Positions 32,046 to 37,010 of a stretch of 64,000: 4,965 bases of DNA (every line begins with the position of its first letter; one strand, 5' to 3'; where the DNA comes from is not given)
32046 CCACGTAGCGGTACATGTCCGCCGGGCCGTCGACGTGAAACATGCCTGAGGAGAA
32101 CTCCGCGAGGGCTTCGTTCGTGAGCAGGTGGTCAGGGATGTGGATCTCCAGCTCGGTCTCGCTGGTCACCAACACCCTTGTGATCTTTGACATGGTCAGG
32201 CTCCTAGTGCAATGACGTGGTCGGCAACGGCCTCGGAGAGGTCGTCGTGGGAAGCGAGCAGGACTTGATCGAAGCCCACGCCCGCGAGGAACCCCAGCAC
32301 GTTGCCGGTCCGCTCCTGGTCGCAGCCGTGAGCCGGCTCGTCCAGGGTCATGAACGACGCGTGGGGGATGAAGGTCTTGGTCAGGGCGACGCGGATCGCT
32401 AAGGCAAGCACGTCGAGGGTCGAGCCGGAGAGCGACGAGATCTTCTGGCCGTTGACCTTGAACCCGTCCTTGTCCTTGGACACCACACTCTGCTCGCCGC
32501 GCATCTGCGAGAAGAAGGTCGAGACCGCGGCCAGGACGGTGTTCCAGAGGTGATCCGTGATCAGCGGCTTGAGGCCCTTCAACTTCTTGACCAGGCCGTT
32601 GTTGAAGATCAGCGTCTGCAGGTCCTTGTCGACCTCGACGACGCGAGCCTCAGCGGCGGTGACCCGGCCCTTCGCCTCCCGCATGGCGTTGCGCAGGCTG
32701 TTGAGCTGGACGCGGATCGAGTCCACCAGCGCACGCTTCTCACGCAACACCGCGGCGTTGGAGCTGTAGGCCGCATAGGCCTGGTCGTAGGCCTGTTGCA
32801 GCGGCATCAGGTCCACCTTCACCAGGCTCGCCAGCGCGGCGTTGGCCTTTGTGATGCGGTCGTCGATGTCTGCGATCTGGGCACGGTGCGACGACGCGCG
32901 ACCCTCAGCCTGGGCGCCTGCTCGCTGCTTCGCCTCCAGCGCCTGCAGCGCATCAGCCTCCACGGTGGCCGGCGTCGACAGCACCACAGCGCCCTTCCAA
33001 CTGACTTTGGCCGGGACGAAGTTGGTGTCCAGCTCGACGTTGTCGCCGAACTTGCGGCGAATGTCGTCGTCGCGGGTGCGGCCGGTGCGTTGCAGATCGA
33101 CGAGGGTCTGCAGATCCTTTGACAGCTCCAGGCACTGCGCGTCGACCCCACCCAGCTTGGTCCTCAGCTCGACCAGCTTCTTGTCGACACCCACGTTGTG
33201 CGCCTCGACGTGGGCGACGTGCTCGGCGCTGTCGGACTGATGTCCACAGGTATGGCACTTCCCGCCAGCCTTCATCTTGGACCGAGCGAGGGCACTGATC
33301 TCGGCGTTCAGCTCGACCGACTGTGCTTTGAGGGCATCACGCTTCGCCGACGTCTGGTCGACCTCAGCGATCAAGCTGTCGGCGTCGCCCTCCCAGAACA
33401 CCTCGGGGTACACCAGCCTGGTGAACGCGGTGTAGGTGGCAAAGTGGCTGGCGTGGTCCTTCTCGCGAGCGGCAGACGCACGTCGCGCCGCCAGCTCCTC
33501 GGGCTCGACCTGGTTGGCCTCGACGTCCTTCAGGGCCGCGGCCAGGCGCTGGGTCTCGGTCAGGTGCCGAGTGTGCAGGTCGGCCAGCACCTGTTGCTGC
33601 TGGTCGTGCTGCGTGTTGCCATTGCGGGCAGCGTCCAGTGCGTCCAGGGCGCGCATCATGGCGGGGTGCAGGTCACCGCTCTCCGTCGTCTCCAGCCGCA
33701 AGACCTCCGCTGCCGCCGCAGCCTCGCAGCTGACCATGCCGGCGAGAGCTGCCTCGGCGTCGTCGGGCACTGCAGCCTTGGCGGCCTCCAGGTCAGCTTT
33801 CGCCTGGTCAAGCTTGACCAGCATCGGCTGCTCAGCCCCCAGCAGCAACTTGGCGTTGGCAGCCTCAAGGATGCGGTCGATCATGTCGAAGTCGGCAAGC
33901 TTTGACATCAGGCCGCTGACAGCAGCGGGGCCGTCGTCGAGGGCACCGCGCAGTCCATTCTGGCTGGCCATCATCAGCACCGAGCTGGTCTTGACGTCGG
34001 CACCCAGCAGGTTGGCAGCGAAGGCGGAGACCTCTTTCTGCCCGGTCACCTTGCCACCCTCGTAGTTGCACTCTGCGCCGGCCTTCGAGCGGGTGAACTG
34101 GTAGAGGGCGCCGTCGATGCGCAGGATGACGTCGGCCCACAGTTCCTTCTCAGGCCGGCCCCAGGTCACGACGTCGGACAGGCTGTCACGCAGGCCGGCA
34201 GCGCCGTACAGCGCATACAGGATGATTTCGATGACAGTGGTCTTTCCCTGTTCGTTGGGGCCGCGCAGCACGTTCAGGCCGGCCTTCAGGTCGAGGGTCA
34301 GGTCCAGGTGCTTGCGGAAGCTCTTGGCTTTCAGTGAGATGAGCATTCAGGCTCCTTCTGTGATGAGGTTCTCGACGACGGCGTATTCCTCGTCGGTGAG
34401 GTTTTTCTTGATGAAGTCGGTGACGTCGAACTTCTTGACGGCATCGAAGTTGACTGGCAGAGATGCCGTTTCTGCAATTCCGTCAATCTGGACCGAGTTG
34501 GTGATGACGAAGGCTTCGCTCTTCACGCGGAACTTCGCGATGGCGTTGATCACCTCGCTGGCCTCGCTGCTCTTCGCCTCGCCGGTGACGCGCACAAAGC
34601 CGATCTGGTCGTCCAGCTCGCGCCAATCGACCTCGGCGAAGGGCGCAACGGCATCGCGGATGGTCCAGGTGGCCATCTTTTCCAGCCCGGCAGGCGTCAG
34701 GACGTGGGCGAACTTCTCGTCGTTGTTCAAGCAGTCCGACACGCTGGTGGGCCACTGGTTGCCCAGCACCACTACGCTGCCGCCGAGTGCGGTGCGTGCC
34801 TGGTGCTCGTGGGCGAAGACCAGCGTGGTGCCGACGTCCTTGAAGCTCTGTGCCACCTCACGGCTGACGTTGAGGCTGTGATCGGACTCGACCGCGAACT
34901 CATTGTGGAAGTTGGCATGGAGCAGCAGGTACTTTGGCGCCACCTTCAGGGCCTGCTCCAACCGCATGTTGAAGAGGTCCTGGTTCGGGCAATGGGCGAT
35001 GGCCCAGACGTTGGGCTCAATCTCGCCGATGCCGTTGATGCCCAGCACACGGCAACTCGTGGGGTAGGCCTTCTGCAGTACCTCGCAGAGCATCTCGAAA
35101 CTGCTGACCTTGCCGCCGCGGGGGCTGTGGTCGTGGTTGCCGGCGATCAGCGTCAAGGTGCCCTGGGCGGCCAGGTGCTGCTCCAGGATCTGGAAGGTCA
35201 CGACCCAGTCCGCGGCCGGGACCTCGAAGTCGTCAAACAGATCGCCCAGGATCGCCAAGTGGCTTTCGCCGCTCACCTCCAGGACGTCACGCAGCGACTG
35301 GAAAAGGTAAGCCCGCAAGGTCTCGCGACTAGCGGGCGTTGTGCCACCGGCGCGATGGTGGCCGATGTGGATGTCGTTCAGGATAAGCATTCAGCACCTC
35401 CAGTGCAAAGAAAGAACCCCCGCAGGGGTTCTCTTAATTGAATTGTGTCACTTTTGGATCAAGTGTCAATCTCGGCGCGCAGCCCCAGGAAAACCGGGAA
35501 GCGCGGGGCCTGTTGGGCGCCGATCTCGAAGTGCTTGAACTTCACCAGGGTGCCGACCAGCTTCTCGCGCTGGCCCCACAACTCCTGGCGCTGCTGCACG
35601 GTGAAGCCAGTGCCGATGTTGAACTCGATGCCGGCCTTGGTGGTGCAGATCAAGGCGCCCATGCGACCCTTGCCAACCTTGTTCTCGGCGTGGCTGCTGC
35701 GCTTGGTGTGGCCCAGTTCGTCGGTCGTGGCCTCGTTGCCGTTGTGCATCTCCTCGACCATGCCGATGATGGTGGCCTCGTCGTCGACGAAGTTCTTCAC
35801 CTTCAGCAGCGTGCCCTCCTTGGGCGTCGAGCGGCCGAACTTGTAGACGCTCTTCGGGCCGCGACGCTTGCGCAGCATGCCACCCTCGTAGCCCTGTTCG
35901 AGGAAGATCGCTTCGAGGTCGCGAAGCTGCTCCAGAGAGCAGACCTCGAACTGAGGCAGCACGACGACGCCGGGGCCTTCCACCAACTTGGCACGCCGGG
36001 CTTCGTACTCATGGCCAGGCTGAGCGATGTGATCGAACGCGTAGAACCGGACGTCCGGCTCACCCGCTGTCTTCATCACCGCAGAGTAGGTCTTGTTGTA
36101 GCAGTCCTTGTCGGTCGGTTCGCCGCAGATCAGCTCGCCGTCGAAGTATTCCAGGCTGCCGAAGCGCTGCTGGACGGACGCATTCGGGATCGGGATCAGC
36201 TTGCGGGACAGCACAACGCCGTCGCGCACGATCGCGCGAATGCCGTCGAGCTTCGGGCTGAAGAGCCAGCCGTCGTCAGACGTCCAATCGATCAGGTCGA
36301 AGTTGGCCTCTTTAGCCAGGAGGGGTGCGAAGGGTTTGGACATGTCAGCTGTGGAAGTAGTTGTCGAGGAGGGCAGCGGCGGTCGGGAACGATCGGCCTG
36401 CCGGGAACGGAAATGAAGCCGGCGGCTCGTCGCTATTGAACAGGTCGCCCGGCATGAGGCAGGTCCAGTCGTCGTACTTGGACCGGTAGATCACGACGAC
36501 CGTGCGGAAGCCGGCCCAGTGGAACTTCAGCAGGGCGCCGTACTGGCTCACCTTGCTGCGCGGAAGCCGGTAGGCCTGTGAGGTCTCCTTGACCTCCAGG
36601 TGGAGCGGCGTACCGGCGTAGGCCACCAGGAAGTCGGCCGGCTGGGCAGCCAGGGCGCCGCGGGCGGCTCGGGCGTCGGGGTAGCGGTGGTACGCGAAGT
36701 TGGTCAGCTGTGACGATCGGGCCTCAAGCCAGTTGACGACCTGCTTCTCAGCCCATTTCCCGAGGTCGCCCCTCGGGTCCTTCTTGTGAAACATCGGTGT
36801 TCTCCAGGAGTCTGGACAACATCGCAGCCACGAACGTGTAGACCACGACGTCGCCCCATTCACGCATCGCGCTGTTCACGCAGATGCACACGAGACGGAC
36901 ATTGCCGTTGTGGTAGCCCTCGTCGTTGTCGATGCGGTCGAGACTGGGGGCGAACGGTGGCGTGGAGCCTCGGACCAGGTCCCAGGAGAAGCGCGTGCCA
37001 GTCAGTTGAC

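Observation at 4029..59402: About 20 copies of an asymmetric 21-bp site at gene junctions: a possible stoperator-like regulatory network in a proteobacterial phage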

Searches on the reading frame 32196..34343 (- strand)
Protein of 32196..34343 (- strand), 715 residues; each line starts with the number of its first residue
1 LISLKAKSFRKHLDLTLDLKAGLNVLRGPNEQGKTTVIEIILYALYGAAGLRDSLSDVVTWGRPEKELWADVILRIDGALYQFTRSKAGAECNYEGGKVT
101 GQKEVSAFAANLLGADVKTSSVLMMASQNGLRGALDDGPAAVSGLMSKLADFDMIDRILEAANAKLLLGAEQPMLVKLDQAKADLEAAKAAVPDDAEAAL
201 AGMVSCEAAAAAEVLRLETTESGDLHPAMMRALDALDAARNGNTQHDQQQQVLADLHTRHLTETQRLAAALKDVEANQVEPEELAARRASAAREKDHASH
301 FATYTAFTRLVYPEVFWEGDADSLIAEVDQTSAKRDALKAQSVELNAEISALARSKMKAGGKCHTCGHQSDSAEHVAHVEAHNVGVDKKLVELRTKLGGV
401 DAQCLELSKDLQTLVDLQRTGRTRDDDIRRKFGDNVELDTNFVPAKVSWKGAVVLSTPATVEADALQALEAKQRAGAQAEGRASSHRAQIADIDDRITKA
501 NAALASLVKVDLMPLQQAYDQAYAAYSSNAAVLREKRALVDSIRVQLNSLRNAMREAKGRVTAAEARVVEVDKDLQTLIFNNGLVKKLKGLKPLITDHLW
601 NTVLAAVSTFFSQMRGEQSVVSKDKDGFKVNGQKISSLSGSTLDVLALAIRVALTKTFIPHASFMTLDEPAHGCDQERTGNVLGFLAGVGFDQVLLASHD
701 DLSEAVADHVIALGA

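Call 12: search_protein_families(library=pfam, proteins=[window:32196-34343:-], max_evalue=0.001)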
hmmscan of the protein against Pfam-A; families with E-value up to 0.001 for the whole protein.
window:32196-34343:- (715 aa): 3 families
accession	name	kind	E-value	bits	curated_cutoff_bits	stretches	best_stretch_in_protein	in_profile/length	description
PF13476.12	AAA_23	-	1.9e-11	45.4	27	1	3-49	1-47/201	AAA domain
PF02463.25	SMC_N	-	4.7e-07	29.9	40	1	5-708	6-206/220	RecF/RecN/SMC N terminal domain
PF13175.12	AAA_15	-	0.0004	20.6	32.1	1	3-42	5-44/374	AAA ATPase domain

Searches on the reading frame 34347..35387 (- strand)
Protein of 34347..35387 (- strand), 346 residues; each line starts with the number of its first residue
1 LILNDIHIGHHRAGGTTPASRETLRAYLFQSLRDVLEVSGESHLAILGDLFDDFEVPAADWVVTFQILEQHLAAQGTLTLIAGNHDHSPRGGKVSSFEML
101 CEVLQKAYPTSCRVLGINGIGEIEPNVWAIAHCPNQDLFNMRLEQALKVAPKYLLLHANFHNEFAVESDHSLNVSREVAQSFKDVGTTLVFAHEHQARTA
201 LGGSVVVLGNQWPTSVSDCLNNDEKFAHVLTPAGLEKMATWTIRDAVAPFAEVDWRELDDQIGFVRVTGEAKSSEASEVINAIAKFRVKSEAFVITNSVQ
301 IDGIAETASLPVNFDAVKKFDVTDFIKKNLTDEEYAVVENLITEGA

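Call 12: search_protein_families(library=pfam, proteins=[window:34347-35387:-], max_evalue=0.001)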
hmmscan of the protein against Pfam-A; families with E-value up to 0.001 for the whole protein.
window:34347-35387:- (346 aa): 1 family
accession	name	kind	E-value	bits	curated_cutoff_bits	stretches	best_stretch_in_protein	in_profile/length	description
PF00149.33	Metallophos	-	6.4e-06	27.2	21.5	1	1-196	4-190/191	Calcineurin-like phosphoesterase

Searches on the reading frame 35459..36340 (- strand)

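Call 12: search_protein_families(library=pfam, proteins=[window:35459-36340:-], max_evalue=0.001)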
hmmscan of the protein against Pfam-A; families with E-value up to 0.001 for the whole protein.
window:35459-36340:- (293 aa): 2 families
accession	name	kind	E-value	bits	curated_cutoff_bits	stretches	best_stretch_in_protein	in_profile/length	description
PF14743.12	DNA_ligase_OB_2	-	2.8e-18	66.1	28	1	224-288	7-66/66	DNA ligase OB-like domain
PF01068.26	DNA_ligase_A_M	-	5.6e-05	23.4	26.2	1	6-182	1-204/204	ATP dependent DNA ligase domain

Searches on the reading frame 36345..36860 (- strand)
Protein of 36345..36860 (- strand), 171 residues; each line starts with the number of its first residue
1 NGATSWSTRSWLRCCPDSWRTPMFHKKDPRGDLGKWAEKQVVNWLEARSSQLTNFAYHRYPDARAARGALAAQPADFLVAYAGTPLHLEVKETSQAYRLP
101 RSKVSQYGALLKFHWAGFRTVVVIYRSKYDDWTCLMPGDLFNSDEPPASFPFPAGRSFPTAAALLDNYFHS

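Call 15: search_protein_families(library=phrogs, proteins=[window:36345-36860:-], max_evalue=0.01)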
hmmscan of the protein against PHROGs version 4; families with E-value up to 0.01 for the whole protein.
window:36345-36860:- (171 aa): 2 families
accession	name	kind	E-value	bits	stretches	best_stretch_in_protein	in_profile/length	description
phrog_843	-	DNA, RNA and nucleotide metabolism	0.00058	20.5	1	71-132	55-117/177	Holliday junction resolvase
phrog_37986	-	DNA, RNA and nucleotide metabolism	0.0067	17.2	1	33-81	9-56/180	Holliday junction resolvase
